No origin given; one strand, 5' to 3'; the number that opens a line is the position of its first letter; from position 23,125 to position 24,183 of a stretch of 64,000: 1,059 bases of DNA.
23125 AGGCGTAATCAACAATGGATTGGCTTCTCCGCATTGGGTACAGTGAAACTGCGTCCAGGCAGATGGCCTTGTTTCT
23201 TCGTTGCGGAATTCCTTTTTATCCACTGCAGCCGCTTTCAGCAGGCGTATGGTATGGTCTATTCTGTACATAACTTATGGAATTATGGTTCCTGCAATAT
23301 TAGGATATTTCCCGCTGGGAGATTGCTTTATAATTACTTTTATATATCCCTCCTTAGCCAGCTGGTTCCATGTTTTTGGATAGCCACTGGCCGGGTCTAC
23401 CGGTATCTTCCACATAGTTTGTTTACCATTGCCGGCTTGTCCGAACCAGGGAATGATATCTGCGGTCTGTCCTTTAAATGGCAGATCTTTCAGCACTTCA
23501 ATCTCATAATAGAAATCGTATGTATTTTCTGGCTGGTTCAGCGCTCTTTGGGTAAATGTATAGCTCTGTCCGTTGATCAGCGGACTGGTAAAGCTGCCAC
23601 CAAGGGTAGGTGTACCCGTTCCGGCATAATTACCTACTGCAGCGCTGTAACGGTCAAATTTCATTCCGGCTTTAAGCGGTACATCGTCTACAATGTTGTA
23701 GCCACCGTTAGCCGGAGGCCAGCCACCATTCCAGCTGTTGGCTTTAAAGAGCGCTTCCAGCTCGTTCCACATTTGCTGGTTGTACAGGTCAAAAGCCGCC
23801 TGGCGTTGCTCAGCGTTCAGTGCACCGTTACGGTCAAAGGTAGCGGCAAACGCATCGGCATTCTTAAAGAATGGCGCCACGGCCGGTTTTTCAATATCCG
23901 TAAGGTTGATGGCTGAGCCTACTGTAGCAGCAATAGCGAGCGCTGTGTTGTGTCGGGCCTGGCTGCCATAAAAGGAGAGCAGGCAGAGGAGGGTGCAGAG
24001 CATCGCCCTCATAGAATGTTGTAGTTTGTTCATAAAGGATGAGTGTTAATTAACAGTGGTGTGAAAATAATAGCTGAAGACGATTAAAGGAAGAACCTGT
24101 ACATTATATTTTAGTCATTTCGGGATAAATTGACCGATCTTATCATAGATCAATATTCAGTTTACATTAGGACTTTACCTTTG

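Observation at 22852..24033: Secreted TNT-like NAD+ glycohydrolase toxin candidate with an adjacent small zinc-ribbon partner (possible toxin/immunity pair)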

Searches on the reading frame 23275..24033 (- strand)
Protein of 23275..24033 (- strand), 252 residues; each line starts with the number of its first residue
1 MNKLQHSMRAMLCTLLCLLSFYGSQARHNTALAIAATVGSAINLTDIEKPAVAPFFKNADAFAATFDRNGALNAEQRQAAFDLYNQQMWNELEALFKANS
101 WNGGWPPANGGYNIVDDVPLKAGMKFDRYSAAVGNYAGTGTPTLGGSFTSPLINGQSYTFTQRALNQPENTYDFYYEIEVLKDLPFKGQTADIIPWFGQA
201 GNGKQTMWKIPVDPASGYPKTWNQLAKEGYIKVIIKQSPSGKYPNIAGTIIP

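Call 3: search_protein_families(library=pfam, proteins=[window:23275-24033:-], max_evalue=10)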
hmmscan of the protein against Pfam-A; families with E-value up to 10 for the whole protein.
window:23275-24033:- (252 aa): 1 family
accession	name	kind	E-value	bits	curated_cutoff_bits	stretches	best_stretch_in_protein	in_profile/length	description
PF14021.12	TNT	-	2.8e-08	34.5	27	1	120-232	2-86/88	Tuberculosis necrotizing toxin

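Call 4: search_protein_families(library=ncbifam, proteins=[window:23275-24033:-], max_evalue=10)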
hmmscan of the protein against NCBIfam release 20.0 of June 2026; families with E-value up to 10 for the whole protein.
window:23275-24033:- (252 aa): 2 families
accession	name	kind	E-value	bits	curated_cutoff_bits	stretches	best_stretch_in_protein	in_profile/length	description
TIGR03522.1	GldA_ABC_ATP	equivalog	0.16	11.4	402.6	1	175-210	12-47/301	gliding motility-associated ABC transporter ATP-binding subunit GldA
NF007908.0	PRK10619.1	equivalog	0.26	10.5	466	1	174-208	14-48/257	histidine ABC transporter ATP-binding protein HisP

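Call 5: search_solved_structures(query=window:23275-24033:-, max_evalue=10, show_alignments=3)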
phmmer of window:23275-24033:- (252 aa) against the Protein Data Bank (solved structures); distinct sequences matched with E-value up to 10: 2.
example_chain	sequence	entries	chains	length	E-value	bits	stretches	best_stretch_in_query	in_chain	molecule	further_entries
8r15_A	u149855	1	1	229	0.03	17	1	87-205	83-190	TNT domain-containing protein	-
1mv5_A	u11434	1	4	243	0.81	12.3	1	173-210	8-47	Multidrug resistance ABC transporter ATP-binding and permease protein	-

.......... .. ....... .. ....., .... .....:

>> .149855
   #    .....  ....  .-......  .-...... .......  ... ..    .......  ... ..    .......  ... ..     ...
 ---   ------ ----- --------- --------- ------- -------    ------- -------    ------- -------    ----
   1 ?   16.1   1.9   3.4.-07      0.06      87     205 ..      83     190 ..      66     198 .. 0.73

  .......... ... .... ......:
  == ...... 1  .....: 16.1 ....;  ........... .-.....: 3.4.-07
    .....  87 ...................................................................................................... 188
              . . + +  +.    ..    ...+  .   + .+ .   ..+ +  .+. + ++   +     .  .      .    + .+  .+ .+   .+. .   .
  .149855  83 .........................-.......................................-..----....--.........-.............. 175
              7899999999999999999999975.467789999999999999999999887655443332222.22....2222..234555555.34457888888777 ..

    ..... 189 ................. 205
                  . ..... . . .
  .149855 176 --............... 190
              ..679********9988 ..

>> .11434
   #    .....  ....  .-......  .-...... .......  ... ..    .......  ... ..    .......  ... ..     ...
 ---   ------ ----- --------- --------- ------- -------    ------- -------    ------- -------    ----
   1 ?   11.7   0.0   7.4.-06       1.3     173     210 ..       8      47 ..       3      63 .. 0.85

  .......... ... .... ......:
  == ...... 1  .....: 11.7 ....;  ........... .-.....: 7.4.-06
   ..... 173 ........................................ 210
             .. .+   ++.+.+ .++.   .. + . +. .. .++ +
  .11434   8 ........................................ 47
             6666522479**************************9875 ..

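Call 6: find_homologous_proteins(query=window:23275-24033:-)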
Query window:23275-24033:- (252 aa): 136 proteins with E <= 0.001 among 909 candidates; the best 120 are listed.
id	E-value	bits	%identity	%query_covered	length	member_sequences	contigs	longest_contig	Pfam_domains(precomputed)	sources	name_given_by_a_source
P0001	1.9e-166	570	98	100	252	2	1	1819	PF14021.13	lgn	-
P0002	1.3e-160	551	94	100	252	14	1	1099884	PF14021.13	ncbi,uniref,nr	ncbi:glycohydrolase toxin TNT-related protein [Edaphocola aurantiacus]|uniref:glycohydrolase toxin T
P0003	7.9e-159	545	93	100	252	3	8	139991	PF14021.13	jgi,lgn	-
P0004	2.9e-110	386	81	79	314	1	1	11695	PF14021.13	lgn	-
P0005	1.8e-100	354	77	80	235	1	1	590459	-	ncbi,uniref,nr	ncbi:TNT domain-containing protein [Chryseobacterium sp. WG23]|uniref:TNT domain-containing protein 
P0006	7.8e-100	352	76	80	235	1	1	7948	-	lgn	-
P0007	1.0e-99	351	70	88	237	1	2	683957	PF14021.13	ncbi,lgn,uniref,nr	ncbi:glycohydrolase toxin TNT-related protein [Chryseobacterium flavum]|uniref:glycohydrolase toxin 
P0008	2.8e-99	350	69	88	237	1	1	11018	PF14021.13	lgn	-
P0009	3.2e-99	350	76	80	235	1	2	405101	-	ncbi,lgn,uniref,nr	ncbi:TNT domain-containing protein [Chryseobacterium sp. WG14]|uniref:TNT domain-containing protein 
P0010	4.0e-99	349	67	95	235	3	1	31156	-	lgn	-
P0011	2.5e-98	347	69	88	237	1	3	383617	PF14021.13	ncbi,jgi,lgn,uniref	ncbi:hypothetical protein [Chryseobacterium flavum]|uniref:hypothetical protein n=1 Tax=Chryseobacte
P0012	2.5e-98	347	69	88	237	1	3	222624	PF14021.13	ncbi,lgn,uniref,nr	ncbi:hypothetical protein DRF59_13075 [Chryseobacterium flavum]|uniref:DUF4237 domain-containing pro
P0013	4.3e-98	346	68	88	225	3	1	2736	PF14021.13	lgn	-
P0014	1.1e-96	341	70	83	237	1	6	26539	PF14021.13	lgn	-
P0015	1.2e-96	341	62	97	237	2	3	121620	PF14021.13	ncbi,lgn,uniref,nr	ncbi:TNT domain-containing protein [Chryseobacterium sp. JUb7]|uniref:TNT domain-containing protein 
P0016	1.4e-96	341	69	88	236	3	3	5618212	-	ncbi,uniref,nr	ncbi:hypothetical protein C1637_15075 [Chryseobacterium lactis]|uniref:DUF4237 domain-containing pro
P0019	4.9e-96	339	67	88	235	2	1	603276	PF14021.13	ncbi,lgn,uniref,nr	ncbi:DUF4237 domain-containing protein [Chryseobacterium sp. G0240]|uniref:glycohydrolase toxin TNT-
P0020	2.3e-95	337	74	78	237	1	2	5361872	PF14021.13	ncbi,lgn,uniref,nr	ncbi:DUF4237 domain-containing protein [Chryseobacterium arthrosphaerae]|uniref:glycohydrolase toxin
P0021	2.6e-95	337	62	98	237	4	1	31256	PF14021.13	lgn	-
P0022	3.0e-95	337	60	98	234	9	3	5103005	PF14021.13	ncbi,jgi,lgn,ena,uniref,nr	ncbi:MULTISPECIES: glycohydrolase toxin TNT-related protein [Chryseobacterium]|uniref:glycohydrolase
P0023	3.5e-95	336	72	78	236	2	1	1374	PF14021.13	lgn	-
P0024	3.7e-95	336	70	82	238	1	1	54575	PF14021.13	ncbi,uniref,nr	ncbi:glycohydrolase toxin TNT-related protein [Chryseobacterium pennipullorum]|uniref:DUF4237 domain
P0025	6.7e-95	335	73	78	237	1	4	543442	PF14021.13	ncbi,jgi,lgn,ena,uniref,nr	ncbi:glycohydrolase toxin TNT-related protein [Chryseobacterium arthrosphaerae]|uniref:glycohydrolas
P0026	7.0e-95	335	67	87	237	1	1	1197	PF14021.13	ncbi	-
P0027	7.0e-95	335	73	78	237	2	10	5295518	PF14021.13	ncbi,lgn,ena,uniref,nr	ncbi:glycohydrolase toxin TNT-related protein [Chryseobacterium arthrosphaerae]|uniref:glycohydrolas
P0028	9.1e-95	335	73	78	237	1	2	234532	PF14021.13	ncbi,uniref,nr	ncbi:glycohydrolase toxin TNT-related protein [Chryseobacterium arthrosphaerae]|uniref:Glycohydrolas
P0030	2.2e-94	334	73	78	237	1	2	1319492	PF14021.13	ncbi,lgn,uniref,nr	ncbi:glycohydrolase toxin TNT-related protein [Chryseobacterium arthrosphaerae]|uniref:glycohydrolas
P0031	2.2e-94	334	73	78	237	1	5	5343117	PF14021.13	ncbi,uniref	ncbi:hypothetical protein ACVVIH_03020 [Chryseobacterium arthrosphaerae]|uniref:hypothetical protein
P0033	3.2e-94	333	69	82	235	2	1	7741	PF14021.13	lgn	-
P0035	5.4e-94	332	73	78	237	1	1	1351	PF14021.13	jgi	-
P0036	5.5e-94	332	68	82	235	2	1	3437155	PF14021.13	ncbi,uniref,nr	ncbi:glycohydrolase toxin TNT-related protein [Chryseobacterium camelliae]|uniref:Glycohydrolase tox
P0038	1.9e-93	331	70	80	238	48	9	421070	PF14021.13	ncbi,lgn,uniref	ncbi:hypothetical protein [Chryseobacterium bernardetii]|uniref:hypothetical protein n=1 Tax=Chryseo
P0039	2.7e-93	330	64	87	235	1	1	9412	PF14021.13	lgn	-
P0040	2.9e-93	330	68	83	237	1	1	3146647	PF14021.13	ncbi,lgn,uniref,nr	ncbi:glycohydrolase toxin TNT-related protein [Chryseobacterium viscerum]|uniref:glycohydrolase toxi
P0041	3.4e-93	330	68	83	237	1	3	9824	PF14021.13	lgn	-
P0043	4.9e-93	329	69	82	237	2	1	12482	PF14021.13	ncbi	-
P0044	7.1e-93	329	65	88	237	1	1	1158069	PF14021.13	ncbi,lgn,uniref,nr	ncbi:glycohydrolase toxin TNT-related protein [Chryseobacterium culicis]|uniref:DUF4237 domain-conta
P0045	7.8e-93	329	72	78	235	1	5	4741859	PF14021.13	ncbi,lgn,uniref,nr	ncbi:glycohydrolase toxin TNT-related protein [Chryseobacterium sp. PMSZPI]|uniref:glycohydrolase to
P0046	8.4e-93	329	67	83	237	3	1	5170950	PF14021.13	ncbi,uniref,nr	ncbi:hypothetical protein [Chryseobacterium sp. HR92]|uniref:hypothetical protein n=1 Tax=Chryseobac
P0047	1.6e-92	328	69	83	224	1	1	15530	PF14021.13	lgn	-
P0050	2.5e-92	327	71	78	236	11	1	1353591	PF14021.13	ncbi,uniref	ncbi:hypothetical protein [Chryseobacterium sp. SIMBA_038]|uniref:hypothetical protein n=1 Tax=Chrys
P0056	8.0e-92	325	66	87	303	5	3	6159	PF14021.13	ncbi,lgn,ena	-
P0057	9.7e-92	325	63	88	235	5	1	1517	PF14021.13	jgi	-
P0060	1.8e-91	324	65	87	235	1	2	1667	PF14021.13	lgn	-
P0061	2.8e-91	324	60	97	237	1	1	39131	PF14021.13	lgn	-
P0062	2.9e-91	324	67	82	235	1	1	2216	PF14021.13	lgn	-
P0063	3.4e-91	323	58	98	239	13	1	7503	PF14021.13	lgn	-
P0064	3.5e-91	323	64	88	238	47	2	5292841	PF17289.9,PF14021.13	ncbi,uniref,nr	ncbi:TNT domain-containing protein [Chryseobacterium sp. MEBOG06]|uniref:glycohydrolase toxin TNT-re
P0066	4.0e-91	323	67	82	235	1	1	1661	PF14021.13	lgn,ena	-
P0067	4.2e-91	323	67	82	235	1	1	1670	PF14021.13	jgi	-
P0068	4.5e-91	323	64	87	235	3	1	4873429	PF14021.13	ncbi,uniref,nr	ncbi:TNT domain-containing protein [Chryseobacterium sp. Y16C]|uniref:glycohydrolase toxin TNT-relat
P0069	4.7e-91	323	68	80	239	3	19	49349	PF14021.13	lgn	-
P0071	6.9e-91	322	64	87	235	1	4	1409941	PF14021.13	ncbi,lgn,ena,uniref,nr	ncbi:glycohydrolase toxin TNT-related protein [Chryseobacterium sp.]|uniref:glycohydrolase toxin TNT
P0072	1.3e-90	321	67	80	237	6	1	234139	PF14021.13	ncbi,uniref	ncbi:hypothetical protein [Chryseobacterium ginsenosidimutans]|uniref:hypothetical protein n=1 Tax=C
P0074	1.5e-90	321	67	80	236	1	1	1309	PF14021.13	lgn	-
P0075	1.6e-90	321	63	90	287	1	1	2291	PF14021.13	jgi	jgi:hypothetical protein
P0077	3.1e-90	320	65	83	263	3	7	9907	PF14021.13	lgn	-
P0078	5.6e-90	319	66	81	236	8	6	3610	PF14021.13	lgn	-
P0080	6.7e-90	319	68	80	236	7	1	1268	PF14021.13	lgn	-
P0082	1.0e-89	318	66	82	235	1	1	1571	PF14021.13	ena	-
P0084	2.9e-89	317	62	88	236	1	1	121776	PF14021.13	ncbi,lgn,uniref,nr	ncbi:glycohydrolase toxin TNT-related protein [Chryseobacterium polytrichastri]|uniref:DUF4237 domai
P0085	4.8e-89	316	59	94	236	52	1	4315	PF14021.13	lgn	-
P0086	5.3e-89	316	68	78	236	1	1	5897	PF14021.13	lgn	-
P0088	9.7e-89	315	61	88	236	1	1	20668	PF14021.13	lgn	-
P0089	9.9e-89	315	61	88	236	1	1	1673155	PF14021.13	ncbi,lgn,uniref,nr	ncbi:glycohydrolase toxin TNT-related protein [Chryseobacterium sp. ERMR1:04]|uniref:glycohydrolase 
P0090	1.1e-88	315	62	88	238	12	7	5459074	PF14021.13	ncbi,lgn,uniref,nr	ncbi:DUF4237 domain-containing protein [Chryseobacterium carnipullorum]|uniref:DUF4237 domain-contai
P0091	3.0e-88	314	61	88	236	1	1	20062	PF14021.13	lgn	-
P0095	8.1e-88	312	67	78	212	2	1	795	PF14021.13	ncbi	ncbi:glycohydrolase toxin TNT-related protein, partial [Elizabethkingia miricola]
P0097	3.4e-87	310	65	80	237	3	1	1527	PF14021.13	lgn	-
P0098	3.6e-87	310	65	80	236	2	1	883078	PF14021.13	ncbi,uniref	ncbi:hypothetical protein GCM10023210_13490 [Chryseobacterium ginsengisoli]|uniref:DUF4237 domain-co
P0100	4.2e-87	310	66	80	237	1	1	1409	PF14021.13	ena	-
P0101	1.9e-86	308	64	80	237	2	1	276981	PF14021.13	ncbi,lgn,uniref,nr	ncbi:glycohydrolase toxin TNT-related protein [uncultured Chryseobacterium sp.]|uniref:glycohydrolas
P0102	1.3e-85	305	71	73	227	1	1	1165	PF14021.13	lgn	-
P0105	1.5e-84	301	60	87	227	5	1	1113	PF14021.13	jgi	-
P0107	4.3e-83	297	62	80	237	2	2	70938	PF14021.13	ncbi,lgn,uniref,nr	ncbi:glycohydrolase toxin TNT-related protein [uncultured Chryseobacterium sp.]|uniref:glycohydrolas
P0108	2.0e-82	295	66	78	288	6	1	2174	PF14021.13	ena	-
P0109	8.0e-82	293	68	76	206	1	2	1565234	PF14021.13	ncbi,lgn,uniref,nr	ncbi:glycohydrolase toxin TNT-related protein [Chryseobacterium flavum]|uniref:glycohydrolase toxin 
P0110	2.8e-80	288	65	78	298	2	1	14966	PF14021.13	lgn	-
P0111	4.8e-80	287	63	79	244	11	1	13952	PF14021.13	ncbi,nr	ncbi:MAG: glycohydrolase toxin TNT-related protein [Fluviicola sp.]|nr:glycohydrolase toxin TNT-rela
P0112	1.4e-79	285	58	84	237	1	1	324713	PF14021.13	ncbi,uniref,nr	ncbi:hypothetical protein FUAX_44790 (plasmid) [Fulvitalea axinellae]|uniref:DUF4237 domain-containi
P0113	8.6e-78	279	60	78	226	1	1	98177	PF14021.13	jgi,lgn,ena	-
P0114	2.6e-75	271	61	77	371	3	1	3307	PF14021.13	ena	-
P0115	2.6e-74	268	59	80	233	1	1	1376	PF14021.13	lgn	-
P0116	2.3e-71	258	53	88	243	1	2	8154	PF14021.13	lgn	-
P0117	3.3e-71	258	54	87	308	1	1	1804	PF14021.13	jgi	jgi:hypothetical protein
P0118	4.7e-70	254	57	78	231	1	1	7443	PF14021.13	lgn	-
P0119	7.4e-68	247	59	78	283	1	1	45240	PF14021.13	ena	-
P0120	5.0e-67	244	57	80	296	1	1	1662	PF14021.13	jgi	jgi:hypothetical protein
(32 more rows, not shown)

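Call 14: search_solved_structures(query=A1, max_evalue=10, show_alignments=5)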
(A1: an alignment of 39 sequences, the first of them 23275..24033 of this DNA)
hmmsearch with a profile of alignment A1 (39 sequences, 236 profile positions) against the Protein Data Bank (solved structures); distinct sequences matched with E-value up to 10: 5.
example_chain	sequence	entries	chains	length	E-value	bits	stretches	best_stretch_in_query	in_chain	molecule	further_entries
8r15_A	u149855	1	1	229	0.051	16.4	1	105-190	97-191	TNT domain-containing protein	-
8pms_A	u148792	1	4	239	0.15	14.8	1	98-190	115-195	Conidial surface nicotinamide adenine dinucleotide glycohydrolase nadA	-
8pmr_A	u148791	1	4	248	0.17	14.7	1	98-190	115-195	Conidial surface nicotinamide adenine dinucleotide glycohydrolase nadA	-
6yge_B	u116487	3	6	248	0.17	14.6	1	98-190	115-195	AfNADase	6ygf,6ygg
8r17_A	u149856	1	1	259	0.36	13.6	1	156-205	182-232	Conidial surface nicotinamide adenine dinucleotide glycohydrolase,Conidial surface nicotin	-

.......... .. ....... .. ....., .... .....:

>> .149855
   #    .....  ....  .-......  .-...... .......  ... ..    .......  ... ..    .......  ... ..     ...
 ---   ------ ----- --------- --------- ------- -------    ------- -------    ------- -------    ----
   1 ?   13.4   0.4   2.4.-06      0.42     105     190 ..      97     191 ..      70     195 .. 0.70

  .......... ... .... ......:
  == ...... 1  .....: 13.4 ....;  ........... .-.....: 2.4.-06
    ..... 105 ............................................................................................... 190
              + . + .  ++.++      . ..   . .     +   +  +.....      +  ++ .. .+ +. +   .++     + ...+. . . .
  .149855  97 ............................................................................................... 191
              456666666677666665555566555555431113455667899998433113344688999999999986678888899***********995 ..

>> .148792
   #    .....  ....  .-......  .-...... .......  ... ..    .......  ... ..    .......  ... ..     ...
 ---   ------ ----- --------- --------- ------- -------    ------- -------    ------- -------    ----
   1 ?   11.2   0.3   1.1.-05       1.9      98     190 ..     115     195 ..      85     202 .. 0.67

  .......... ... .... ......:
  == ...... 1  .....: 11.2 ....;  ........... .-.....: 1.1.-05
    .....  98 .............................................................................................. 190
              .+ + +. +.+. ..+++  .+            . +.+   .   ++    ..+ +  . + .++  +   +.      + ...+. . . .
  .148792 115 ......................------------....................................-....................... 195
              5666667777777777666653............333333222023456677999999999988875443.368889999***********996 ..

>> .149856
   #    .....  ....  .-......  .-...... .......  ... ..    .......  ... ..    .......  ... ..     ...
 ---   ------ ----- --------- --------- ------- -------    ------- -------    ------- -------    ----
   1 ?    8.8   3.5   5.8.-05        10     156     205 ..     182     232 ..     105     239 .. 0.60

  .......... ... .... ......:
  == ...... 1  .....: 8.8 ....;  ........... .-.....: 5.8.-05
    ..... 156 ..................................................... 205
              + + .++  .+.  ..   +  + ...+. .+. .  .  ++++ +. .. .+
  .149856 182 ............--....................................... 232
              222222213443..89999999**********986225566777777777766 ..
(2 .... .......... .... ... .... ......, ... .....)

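Call 27: search_protein_families(library=pfam, proteins=[P0004, P0114, P0110, P0117, P0120], max_evalue=0.1)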
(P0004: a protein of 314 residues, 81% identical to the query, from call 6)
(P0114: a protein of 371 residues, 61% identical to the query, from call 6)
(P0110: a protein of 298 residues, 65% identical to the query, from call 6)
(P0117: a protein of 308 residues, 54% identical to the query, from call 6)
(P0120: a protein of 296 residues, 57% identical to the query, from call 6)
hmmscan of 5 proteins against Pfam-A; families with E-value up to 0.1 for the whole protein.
P0004 (314 aa): 1 family
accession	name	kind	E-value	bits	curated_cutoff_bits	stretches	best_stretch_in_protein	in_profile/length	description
PF14021.12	TNT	-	2.1e-07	31.7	27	1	182-293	2-85/88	Tuberculosis necrotizing toxin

P0114 (371 aa): 2 families
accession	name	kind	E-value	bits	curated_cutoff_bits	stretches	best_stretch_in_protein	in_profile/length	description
PF14021.12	TNT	-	9.1e-06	26.5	27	1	238-328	1-72/88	Tuberculosis necrotizing toxin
PF19335.5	HMBD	-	0.00094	19.5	23.6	1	34-57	2-26/28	Heavy metal binding domain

P0110 (298 aa): 2 families
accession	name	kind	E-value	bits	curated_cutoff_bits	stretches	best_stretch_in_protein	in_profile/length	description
PF14021.12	TNT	-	3.7e-08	34.1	27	1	167-275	2-84/88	Tuberculosis necrotizing toxin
PF20787.2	SPP1_GP23-1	-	0.092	13.1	27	0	46-88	4-44/47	SPP1 phage GP23.1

P0117 (308 aa): 1 family
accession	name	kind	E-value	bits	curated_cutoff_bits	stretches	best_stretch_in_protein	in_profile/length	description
PF14021.12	TNT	-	6.7e-06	26.9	27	1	177-265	2-70/88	Tuberculosis necrotizing toxin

P0120 (296 aa): 1 family
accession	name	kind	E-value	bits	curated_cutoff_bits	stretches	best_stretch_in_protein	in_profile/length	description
PF14021.12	TNT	-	9.3e-08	32.8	27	1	162-250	2-72/88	Tuberculosis necrotizing toxin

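Call 28: predict_structure(alignment_id=A1)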
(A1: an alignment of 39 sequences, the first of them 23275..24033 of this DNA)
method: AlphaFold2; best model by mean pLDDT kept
length: 252 residues; sequences in the alignment: 39
mean_pLDDT: 83.1   pTM: 0.71
mean pLDDT of the five models: 83.1, 80.7, 80.0, 80.0, 79.2
residues with pLDDT >= 90: 156; 70-90: 41; 50-70: 24; < 50: 31
segments of 3 or more residues with pLDDT < 50: 1-5, 23-43, 48-51
pLDDT, mean of each block of 10 residues (from residue 1): 48 58 43 34 44 78 91 96 92 93 80 92 97 91 94 92 89 97 97 88 94 95 97 98 96 94
secondary structure, 60 per line:
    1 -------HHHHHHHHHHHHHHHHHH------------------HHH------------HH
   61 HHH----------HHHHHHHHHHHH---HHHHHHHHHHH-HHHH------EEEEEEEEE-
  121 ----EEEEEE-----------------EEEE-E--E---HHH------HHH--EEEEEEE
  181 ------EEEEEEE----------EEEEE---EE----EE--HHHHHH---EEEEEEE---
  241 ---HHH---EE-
elements in order: H8-25 H59-63 H74-85 H89-99 H101-104 E111-119 E125-130 E148-151 E174-180 E187-193 E204-208 H222-227 E231-237
